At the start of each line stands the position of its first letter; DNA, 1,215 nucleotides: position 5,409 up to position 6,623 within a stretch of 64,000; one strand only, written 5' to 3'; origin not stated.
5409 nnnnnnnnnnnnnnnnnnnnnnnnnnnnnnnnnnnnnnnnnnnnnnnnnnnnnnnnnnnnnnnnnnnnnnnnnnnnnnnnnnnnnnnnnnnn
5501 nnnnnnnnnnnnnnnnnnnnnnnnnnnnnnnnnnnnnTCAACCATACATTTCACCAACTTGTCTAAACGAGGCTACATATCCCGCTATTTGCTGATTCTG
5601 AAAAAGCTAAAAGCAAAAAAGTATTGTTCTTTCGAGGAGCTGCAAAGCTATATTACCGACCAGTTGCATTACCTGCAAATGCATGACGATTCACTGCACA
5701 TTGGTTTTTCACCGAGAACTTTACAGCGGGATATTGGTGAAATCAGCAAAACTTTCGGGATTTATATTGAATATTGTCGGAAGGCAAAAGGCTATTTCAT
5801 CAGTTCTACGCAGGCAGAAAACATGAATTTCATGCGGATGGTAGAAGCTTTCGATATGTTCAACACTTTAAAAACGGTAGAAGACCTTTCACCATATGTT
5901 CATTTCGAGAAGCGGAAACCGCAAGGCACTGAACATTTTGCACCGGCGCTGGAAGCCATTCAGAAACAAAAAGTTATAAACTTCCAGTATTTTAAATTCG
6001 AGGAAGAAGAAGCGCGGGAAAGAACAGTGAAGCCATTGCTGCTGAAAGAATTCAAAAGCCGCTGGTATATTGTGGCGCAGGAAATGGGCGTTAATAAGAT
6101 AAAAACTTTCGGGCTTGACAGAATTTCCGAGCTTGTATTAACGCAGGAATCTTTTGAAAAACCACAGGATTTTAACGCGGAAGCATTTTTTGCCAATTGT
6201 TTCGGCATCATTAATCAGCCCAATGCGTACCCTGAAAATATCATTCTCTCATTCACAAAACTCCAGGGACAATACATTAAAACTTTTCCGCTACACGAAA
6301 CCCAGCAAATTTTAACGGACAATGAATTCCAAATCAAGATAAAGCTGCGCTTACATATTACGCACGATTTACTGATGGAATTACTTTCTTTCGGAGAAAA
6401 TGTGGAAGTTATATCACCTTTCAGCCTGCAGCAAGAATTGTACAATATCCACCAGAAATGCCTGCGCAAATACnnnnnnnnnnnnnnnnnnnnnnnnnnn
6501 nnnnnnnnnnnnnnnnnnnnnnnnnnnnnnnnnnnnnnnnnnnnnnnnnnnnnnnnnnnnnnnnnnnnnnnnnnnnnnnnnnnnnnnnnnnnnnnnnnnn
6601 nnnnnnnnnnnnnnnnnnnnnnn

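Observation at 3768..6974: Single-chain GmrSD-like nuclease followed, not preceded, by a BrxR-like WYL regulator with a C-terminal UVR-motif extension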

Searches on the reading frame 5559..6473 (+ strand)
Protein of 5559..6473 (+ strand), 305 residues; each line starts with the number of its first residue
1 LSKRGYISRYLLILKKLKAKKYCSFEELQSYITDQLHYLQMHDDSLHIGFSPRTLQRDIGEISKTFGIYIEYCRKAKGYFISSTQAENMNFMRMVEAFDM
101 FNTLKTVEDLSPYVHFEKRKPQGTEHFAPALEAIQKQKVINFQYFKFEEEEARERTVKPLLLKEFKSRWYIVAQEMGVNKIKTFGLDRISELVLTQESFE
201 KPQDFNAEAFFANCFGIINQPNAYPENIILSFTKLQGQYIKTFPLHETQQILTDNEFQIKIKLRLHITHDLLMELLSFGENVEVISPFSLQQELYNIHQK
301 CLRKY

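Call 19: find_related_loci(query=window:5559-6473:+, collection=genome_contigs, flank=8000)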
Query window:5559-6473:+ (305 aa) in genome_contigs; peptide patterns used: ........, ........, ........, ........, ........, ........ (x = any residue, [..] = any of these).
39 stretches matched a pattern; 1 encode a relative of the query (tblastn E <= 1e-3); 1 distinct loci.
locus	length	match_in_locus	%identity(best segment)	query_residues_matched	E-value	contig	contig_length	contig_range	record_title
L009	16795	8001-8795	24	37-287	7e-14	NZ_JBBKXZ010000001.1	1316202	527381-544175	Aquirufa avitistagni strain OSTEICH-129V NODE_1_length_1306854_cov_125.42_w2x_5, whole genome shotgun sequence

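Call 33: find_related_loci(query=A1, collection=metagenome_contigs, flank=8000)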
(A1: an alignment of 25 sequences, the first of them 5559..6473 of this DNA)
Query A1 (305 aa) in metagenome_contigs; peptide patterns used: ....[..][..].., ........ (x = any residue, [..] = any of these).
600 stretches matched a pattern (row limit reached: there are more); 535 encode a relative of the query (tblastn E <= 1e-3); the best 80 are kept; 80 distinct loci.
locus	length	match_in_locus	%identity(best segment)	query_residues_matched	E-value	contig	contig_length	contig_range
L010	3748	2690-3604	58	1-305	3e-121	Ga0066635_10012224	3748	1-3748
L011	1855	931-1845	55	1-305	4e-125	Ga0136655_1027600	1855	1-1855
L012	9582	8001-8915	57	1-305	8e-116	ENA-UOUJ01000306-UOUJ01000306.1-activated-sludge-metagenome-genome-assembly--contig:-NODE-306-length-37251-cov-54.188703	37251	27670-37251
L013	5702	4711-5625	56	1-305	1e-114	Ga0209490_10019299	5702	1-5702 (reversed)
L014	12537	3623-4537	56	1-305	2e-114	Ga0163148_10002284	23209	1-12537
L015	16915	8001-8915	56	1-305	1e-112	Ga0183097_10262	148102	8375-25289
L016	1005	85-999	57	1-305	4e-123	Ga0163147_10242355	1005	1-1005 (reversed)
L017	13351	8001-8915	55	1-305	1e-111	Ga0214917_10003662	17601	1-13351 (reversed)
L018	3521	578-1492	55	1-305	1e-113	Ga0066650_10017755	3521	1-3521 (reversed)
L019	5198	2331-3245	55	1-305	7e-111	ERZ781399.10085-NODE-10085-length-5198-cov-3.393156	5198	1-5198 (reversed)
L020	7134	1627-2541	54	1-305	1e-110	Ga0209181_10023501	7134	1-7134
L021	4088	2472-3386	54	1-305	1e-111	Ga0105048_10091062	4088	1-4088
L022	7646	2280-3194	55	1-305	1e-110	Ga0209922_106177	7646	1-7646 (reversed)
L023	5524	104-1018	55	1-305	5e-110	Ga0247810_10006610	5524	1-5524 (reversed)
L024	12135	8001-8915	55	1-305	2e-111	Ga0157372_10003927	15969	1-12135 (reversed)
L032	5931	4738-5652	56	1-305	1e-108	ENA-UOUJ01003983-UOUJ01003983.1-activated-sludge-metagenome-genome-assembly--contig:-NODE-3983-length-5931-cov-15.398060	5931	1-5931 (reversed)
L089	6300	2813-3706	47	1-305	7e-83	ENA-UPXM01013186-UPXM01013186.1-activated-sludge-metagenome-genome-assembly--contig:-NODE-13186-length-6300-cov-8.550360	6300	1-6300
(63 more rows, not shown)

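Call 58: find_homologous_proteins(query=L089:3710-4099:+, max_evalue=0.01)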
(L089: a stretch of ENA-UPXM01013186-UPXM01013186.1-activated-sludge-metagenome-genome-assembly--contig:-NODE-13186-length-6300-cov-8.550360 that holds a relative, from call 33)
Query L089:3710-4099:+ (130 aa): 18 proteins with E <= 0.01 among 65 candidates.
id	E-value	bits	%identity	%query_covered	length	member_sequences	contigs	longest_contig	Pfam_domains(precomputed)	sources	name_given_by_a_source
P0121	6.0e-74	264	100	100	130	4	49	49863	-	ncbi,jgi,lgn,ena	-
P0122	1.5e-64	234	88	100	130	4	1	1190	-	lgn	-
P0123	2.1e-63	230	88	98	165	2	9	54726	-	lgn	-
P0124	9.7e-62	224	86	99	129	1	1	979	-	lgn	-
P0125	5.0e-60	219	86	91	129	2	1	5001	-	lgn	-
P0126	1.1e-59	218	83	92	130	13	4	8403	-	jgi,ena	-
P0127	7.9e-51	189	73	99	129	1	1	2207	-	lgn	-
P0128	4.8e-43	164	65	98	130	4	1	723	-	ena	-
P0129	5.1e-43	164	66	99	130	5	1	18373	-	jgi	-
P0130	2.8e-40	155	61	100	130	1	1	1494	-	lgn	-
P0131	3.7e-40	155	82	72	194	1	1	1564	-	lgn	-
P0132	1.2e-38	150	60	99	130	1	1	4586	-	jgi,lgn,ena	-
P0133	1.3e-36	143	61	98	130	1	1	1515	-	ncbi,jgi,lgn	-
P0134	2.3e-36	142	57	97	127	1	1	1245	-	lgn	-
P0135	1.7e-29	120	51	93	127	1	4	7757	-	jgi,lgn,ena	-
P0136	3.0e-24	103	48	96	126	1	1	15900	-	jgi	-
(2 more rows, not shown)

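Call 62: find_encoding_contigs(protein=P0121, flank=7000, max_places=4)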
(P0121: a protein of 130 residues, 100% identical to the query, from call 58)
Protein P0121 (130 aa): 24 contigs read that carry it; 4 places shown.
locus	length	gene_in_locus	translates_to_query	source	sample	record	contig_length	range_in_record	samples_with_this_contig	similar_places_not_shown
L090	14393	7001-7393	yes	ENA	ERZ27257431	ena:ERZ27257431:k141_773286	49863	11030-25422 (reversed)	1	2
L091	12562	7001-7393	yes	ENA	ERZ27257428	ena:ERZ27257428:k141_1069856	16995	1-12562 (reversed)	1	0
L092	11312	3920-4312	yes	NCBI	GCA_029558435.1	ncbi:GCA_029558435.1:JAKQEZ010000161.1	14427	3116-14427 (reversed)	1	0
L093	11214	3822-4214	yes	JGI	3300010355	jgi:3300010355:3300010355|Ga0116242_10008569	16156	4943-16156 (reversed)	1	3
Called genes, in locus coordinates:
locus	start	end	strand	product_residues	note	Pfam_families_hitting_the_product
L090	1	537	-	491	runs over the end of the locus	PF13396:PLDc_N, PF13091:PLDc_2 (weak), PF00614:PLDc (weak), PF13091:PLDc_2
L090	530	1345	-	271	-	PF01209:Ubie_methyltran, PF13489:Methyltransf_23, PF13847:Methyltransf_31 (weak), PF08241:Methyltransf_11, PF08242:Methyltransf_12, PF13649:Methyltransf_25, PF01209:Ubie_methyltran, PF13649:Methyltransf_25 (weak)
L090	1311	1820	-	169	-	PF02769:AIRS_C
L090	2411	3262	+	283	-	PF13495:Phage_int_SAM_4, PF00589:Phage_integrase, PF22823:MrpR_C_cat (weak)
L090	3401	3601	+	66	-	-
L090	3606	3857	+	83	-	PF00096:zf-C2H2 (faint), PF13894:zf-C2H2_4 (faint)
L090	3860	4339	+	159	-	PF00929:RNase_T, PF16473:Rv2179c-like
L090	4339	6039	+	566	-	PF03235:GmrSD_N, PF07510:GmrSD_C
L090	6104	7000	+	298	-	PF13280:WYL, PF25583:WCX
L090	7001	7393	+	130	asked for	-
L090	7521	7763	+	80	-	-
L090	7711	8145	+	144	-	PF01957:NfeD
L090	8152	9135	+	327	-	PF01145:Band_7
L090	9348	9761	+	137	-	-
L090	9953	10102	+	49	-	-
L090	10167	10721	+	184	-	PF02342:TerD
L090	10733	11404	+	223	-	PF02342:TerD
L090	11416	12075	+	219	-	PF02342:TerD (weak)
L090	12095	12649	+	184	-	PF02342:TerD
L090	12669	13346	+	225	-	PF02342:TerD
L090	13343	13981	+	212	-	PF00092:VWA, PF13519:VWA_2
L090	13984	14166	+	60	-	-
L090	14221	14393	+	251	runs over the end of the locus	-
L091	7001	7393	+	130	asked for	-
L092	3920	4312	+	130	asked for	-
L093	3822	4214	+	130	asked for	-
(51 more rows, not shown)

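Call 63: find_encoding_contigs(protein=P0136, flank=7000, max_places=3)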
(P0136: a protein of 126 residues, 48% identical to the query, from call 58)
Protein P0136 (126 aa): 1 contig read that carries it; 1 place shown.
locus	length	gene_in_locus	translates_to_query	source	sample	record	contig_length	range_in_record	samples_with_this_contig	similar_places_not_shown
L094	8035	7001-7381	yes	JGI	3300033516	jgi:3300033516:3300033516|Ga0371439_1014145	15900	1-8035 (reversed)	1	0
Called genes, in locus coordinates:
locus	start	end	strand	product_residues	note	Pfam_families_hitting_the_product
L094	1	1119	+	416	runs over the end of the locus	PF14281:PDDEXK_4 (weak)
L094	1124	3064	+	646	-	PF11074:DUF2779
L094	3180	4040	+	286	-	PF12784:PDDEXK_2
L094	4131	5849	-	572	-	PF00520:Ion_trans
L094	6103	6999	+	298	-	PF13280:WYL, PF25583:WCX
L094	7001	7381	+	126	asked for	-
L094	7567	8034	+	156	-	?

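Call 65: search_protein_families(library=pfam, proteins=[P0121, P0136, L090:3401-3598:+, L090:3606-3854:+], max_evalue=5)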
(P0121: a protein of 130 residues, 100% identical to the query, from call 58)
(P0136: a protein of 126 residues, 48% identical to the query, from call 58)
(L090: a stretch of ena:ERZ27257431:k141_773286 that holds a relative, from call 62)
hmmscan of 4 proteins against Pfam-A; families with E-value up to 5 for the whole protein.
P0121 (130 aa): 1 family
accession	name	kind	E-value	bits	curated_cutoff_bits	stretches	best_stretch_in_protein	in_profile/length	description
PF02151.25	UVR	-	0.0001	22.3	21.5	1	50-82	1-33/36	UvrB/uvrC motif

P0136 (126 aa): 1 family
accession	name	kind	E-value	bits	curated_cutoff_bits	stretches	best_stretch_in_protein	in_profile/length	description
PF21826.1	DUF6887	-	0.06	14.1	24.2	1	9-62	10-61/62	Family of unknown function (DUF6887)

L090:3401-3598:+ (66 aa): 0 families

L090:3606-3854:+ (83 aa): 42 families (the best 25 are shown)
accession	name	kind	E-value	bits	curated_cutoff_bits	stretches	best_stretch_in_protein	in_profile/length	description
PF00096.32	zf-C2H2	-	2.3e-07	31.3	25.2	2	47-63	1-17/23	Zinc finger, C2H2 type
PF13894.12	zf-C2H2_4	-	4e-06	27.5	27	2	4-19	1-16/24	C2H2-type zinc finger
PF02748.20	PyrI_C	-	8.9e-05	22.7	23.4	2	40-57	27-44/48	Aspartate carbamoyltransferase regulatory chain, metal binding domain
PF09723.15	Zn_ribbon_8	-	0.00057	20.3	34.4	2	47-69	6-28/41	Zinc ribbon domain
PF13912.12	zf-C2H2_6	-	0.0031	17.9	25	1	47-62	2-17/27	C2H2-type zinc finger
PF05605.18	zf-Di19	-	0.0044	17.7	27.5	1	3-32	2-30/54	Drought induced 19 protein (Di19), zinc-binding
PF08271.17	Zn_Ribbon_TF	-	0.0055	16.7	29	1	38-53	11-26/43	TFIIB zinc-binding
PF13465.12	zf-H2C2_2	-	0.0057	17.4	40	2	44-58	12-26/26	Zinc-finger double domain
PF18439.7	zf_UBZ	-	0.006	16.7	25.6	1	46-58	2-14/32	Ubiquitin-Binding Zinc Finger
PF01155.25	HypA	-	0.0073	16.8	28.9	2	42-74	66-99/112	Hydrogenase/urease nickel incorporation, metallochaperone, hypA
PF13248.11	Zn_ribbon_3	-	0.0083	16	27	2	48-54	18-24/26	zinc-ribbon domain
PF24100.1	DUF7381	-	0.0088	16.9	27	1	44-72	15-43/121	Domain of unknown function (DUF7381)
PF13821.11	DUF4187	-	0.0089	16.2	29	1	4-21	27-44/54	Domain of unknown function (DUF4187)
PF17283.8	Zn_ribbon_SprT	-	0.012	16.1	28.1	1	44-56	24-34/38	SprT-like zinc ribbon domain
PF06467.20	zf-FCS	-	0.015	15.6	22.4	2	46-59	4-16/39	MYM-type Zinc finger with FCS sequence motif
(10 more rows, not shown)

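Call 71: search_solved_structures(query=A1, max_evalue=0.001, show_alignments=5)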
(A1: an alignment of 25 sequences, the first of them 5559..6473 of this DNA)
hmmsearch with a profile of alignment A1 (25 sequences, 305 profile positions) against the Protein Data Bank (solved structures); distinct sequences matched with E-value up to 0.001: 9.
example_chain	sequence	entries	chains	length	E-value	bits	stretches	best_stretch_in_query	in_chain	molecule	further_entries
6sj9_A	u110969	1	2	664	7e-14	55.2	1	121-193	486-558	Proteasome accessory factor B/C (PafBC)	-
7u02_B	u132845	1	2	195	7.1e-11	45.3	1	128-302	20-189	WYL domain-containing protein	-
7tzv_A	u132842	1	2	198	7.3e-11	45.3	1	128-302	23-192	WYL domain-containing protein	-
9cu3_B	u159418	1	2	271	1.4e-10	44.3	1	126-301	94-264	WYL domain-containing protein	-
9pfq_Q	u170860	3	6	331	2.4e-10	43.6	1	126-301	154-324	WYL domain-containing protein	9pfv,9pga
8tp8_A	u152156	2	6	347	2.7e-10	43.4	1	126-301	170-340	DeoR-family transcriptional regulator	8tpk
7p5x_AY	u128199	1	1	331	4.8e-07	32.7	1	125-191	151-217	Transcriptional regulator-like protein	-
9fnd_X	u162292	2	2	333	4.9e-07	32.7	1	125-191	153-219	Transcriptional regulator-like protein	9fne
7qfz_A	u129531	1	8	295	0.00024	23.9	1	125-200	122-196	WYL domain-containing protein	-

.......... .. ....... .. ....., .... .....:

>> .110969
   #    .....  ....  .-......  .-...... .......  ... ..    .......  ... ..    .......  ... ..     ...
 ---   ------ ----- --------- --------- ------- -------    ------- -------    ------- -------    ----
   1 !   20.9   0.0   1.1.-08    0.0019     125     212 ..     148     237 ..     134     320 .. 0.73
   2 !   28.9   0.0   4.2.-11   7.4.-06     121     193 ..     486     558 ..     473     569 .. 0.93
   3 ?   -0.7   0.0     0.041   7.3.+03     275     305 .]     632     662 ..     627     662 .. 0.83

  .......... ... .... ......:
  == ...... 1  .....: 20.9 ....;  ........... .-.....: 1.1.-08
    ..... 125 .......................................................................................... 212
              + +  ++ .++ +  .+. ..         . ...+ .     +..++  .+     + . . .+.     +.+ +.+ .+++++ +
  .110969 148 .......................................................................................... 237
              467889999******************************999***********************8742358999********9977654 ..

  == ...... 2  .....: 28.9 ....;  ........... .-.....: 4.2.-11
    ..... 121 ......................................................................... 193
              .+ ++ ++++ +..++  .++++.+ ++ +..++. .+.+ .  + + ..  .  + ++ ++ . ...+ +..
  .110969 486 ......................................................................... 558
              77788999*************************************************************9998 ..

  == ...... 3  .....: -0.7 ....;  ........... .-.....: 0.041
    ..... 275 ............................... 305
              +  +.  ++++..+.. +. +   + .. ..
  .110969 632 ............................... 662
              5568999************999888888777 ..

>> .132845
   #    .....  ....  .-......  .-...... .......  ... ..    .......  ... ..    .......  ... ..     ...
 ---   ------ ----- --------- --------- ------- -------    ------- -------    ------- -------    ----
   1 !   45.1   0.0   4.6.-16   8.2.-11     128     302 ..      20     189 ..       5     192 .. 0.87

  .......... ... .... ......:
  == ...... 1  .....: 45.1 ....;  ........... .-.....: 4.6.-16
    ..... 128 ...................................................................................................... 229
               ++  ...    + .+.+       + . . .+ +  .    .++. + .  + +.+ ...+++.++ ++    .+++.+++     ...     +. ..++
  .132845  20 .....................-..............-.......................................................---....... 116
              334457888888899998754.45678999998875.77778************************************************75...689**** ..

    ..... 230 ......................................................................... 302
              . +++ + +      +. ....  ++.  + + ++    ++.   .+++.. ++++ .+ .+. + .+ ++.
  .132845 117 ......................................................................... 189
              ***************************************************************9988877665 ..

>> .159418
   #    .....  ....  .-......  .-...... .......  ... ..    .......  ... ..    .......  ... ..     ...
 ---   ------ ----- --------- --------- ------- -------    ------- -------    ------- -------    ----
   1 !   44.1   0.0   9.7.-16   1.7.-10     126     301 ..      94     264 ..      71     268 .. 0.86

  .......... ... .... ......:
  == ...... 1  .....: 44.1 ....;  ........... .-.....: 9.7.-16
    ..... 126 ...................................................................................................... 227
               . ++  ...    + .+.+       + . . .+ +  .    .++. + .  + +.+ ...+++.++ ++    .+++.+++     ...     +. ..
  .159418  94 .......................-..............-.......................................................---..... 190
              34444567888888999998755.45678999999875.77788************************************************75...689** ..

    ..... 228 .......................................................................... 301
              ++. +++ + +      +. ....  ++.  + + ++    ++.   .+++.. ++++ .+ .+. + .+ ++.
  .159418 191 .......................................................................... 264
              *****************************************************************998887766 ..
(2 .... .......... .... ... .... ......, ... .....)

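Call 77: predict_structure(alignment_id=A4)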
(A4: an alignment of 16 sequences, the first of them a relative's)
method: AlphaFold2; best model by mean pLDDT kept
length: 130 residues; sequences in the alignment: 16
mean_pLDDT: 91.6   pTM: 0.79
mean pLDDT of the five models: 91.6, 91.4, 90.8, 90.3, 90.2
residues with pLDDT >= 90: 100; 70-90: 26; 50-70: 3; < 50: 1
segments of 3 or more residues with pLDDT < 50: none
pLDDT, mean of each block of 10 residues (from residue 1): 84 91 90 81 94 98 98 98 96 93 91 93 83
secondary structure, 60 per line:
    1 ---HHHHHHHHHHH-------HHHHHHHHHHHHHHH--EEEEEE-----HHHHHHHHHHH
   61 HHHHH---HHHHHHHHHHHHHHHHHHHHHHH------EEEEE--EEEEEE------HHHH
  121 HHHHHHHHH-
elements in order: H4-14 H22-36 E39-44 H50-65 H69-91 E98-102 E105-110 H117-129
